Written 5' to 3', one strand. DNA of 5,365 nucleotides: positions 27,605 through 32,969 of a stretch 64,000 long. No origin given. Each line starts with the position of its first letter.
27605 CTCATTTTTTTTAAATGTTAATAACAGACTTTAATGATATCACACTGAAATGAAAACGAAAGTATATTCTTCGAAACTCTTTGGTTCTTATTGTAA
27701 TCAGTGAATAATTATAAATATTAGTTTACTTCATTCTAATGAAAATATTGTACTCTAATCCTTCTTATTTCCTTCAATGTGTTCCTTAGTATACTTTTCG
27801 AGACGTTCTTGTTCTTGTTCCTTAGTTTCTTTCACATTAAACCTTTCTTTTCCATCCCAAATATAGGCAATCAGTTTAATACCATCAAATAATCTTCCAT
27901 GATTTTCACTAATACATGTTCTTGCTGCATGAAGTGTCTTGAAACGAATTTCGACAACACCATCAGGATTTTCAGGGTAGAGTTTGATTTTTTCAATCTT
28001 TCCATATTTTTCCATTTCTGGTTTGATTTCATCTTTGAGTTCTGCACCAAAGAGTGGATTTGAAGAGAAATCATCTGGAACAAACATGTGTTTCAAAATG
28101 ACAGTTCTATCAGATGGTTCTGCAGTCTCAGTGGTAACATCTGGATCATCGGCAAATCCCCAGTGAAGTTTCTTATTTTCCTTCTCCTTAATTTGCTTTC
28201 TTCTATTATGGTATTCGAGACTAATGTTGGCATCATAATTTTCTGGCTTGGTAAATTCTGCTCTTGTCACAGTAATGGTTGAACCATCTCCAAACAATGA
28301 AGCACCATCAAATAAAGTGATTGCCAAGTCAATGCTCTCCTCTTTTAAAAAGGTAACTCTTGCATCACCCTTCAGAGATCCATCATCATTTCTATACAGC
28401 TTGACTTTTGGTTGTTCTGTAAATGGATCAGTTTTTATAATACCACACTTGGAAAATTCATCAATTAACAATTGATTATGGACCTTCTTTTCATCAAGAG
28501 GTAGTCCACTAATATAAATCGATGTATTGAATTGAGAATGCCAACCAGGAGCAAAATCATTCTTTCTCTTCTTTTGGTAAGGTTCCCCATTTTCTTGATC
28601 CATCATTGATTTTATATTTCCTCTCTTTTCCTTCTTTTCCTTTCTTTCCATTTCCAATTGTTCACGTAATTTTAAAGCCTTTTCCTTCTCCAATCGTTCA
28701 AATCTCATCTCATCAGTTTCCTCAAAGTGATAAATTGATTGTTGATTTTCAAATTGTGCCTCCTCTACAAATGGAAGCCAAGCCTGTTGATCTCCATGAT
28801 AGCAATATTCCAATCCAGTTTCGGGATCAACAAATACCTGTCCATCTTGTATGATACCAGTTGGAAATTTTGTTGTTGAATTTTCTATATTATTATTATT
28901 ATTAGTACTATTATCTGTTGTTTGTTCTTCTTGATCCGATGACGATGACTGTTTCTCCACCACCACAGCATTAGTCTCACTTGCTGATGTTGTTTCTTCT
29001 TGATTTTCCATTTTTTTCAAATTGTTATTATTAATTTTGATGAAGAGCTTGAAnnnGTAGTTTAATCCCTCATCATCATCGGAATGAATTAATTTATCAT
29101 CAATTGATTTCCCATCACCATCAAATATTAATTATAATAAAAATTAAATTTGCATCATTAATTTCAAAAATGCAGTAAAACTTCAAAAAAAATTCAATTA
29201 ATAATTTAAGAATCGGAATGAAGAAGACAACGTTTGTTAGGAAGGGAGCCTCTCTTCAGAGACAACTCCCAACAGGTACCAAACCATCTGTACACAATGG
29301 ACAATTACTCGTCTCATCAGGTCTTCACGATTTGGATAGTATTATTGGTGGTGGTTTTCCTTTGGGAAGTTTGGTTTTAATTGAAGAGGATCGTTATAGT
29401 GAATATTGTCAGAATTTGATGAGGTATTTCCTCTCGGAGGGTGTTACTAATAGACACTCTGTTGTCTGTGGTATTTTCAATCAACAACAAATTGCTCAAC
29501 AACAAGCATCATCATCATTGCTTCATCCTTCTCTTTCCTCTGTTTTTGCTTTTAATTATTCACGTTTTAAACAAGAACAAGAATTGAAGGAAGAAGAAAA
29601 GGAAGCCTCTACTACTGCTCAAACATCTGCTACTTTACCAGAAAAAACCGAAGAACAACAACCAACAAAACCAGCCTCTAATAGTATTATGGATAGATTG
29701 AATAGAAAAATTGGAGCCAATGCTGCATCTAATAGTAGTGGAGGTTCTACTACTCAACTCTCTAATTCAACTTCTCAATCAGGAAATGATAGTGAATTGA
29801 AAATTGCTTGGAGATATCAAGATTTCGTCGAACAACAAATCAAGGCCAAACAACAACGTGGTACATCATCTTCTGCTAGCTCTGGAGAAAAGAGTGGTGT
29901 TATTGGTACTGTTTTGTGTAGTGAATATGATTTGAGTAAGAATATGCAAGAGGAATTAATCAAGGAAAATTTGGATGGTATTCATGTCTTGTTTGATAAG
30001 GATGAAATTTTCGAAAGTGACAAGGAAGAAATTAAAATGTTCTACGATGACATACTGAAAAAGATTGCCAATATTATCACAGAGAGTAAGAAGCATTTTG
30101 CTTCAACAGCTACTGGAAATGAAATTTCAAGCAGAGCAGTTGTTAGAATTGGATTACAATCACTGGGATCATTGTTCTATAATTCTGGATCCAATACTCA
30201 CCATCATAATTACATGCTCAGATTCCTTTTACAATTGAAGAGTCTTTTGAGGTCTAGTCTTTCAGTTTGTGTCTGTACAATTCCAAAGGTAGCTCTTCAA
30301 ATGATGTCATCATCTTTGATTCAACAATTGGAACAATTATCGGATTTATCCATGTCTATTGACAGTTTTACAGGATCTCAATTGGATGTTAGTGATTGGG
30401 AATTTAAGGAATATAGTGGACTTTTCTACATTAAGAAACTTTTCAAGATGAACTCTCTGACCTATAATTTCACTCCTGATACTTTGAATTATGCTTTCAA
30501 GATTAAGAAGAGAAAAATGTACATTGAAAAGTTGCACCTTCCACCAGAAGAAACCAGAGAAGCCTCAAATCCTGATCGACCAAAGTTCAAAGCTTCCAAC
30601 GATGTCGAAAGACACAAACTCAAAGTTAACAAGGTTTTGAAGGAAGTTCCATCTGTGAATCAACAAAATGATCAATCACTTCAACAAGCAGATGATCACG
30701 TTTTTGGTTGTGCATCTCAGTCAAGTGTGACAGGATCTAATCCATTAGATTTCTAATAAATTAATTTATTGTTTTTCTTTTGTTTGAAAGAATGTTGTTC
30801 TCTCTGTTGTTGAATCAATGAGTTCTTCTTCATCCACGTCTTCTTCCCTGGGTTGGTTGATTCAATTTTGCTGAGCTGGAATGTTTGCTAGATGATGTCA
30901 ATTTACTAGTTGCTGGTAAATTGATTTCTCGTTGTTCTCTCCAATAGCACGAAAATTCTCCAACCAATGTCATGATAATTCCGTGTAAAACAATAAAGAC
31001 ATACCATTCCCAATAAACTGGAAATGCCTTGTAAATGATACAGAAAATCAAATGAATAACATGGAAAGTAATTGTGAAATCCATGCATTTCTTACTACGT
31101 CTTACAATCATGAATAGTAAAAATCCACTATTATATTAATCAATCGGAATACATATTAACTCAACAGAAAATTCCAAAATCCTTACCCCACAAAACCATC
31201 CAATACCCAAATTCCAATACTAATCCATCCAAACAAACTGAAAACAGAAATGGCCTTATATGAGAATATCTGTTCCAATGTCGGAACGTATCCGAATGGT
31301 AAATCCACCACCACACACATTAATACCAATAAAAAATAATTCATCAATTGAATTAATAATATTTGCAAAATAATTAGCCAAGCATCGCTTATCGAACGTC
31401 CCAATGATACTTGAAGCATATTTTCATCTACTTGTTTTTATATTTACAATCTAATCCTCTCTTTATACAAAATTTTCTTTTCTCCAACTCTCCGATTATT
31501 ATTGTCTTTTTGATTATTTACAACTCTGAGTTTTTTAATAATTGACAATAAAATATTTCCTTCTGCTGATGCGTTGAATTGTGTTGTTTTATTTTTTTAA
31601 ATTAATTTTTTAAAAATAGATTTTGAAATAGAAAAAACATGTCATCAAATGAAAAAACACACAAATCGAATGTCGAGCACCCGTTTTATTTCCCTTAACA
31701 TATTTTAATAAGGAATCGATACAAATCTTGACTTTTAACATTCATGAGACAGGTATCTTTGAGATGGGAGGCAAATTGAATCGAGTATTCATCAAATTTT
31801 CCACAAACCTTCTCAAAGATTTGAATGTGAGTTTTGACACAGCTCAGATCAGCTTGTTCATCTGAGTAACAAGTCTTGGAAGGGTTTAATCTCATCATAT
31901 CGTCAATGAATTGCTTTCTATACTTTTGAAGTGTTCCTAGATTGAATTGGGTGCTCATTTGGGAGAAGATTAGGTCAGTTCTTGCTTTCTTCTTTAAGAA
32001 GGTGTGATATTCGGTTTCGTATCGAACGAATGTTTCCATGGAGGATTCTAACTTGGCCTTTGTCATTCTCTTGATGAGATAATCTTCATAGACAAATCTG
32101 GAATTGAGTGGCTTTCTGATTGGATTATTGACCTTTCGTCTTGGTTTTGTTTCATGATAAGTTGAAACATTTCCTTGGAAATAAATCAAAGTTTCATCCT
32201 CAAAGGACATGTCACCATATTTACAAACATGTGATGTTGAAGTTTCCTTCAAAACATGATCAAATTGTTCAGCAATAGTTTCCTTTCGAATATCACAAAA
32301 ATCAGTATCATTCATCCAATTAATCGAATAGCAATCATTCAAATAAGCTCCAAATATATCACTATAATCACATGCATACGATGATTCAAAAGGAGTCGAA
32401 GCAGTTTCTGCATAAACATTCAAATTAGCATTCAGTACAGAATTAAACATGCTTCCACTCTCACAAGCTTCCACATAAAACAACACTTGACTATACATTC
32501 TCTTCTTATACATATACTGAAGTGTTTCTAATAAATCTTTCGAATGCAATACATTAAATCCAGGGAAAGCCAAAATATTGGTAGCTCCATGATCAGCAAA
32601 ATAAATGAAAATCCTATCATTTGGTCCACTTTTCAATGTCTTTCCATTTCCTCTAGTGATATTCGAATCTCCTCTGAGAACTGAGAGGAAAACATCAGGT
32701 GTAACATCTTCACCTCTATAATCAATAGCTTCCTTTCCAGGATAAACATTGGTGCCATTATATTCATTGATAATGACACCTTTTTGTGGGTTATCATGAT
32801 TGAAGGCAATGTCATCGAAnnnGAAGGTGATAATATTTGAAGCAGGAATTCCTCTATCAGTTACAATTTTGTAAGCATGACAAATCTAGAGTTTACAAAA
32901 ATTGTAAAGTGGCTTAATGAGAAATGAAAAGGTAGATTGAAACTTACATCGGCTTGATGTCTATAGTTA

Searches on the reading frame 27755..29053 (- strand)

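Call 76: search_protein_families(library=pfam, proteins=[window:27755-29053:-], max_evalue=0.001)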
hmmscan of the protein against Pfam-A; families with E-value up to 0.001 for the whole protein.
window:27755-29053:- (432 aa): 1 family
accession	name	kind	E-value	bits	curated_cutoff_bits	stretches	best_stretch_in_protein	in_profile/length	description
PF00076.28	RRM_1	-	1.7e-08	34.6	20.7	0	340-391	12-66/70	RNA recognition motif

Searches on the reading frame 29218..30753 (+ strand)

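Call 76: search_protein_families(library=pfam, proteins=[window:29218-30753:+], max_evalue=0.001)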
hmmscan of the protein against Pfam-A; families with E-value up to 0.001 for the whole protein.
window:29218-30753:+ (512 aa): 1 family
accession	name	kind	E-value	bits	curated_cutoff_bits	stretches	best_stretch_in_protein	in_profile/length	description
PF05625.17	PAXNEB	-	1e-73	248.9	28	1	18-454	5-348/366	PAXNEB protein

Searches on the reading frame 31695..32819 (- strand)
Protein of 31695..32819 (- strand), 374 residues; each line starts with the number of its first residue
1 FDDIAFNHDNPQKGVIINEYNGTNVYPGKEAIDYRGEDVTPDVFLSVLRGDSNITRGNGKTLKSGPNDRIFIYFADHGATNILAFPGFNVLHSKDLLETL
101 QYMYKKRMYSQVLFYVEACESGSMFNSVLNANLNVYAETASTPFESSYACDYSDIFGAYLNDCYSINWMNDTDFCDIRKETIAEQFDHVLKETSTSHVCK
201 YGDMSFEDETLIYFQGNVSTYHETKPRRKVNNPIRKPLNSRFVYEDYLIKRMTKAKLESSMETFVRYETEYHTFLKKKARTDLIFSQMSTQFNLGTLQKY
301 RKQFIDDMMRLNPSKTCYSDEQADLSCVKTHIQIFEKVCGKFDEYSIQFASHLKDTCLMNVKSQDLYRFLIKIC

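Call 76: search_protein_families(library=pfam, proteins=[window:31695-32819:-], max_evalue=0.001)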
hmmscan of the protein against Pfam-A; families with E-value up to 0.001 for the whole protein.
window:31695-32819:- (374 aa): 2 families
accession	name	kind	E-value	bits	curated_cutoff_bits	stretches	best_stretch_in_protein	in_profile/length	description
PF01650.23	Peptidase_C13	-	2.6e-73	247.2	22.8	1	2-216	44-257/258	Peptidase C13 family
PF20985.2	Legum_prodom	-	1.3e-06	29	25.2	1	323-374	46-97/97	Legumain, prodomain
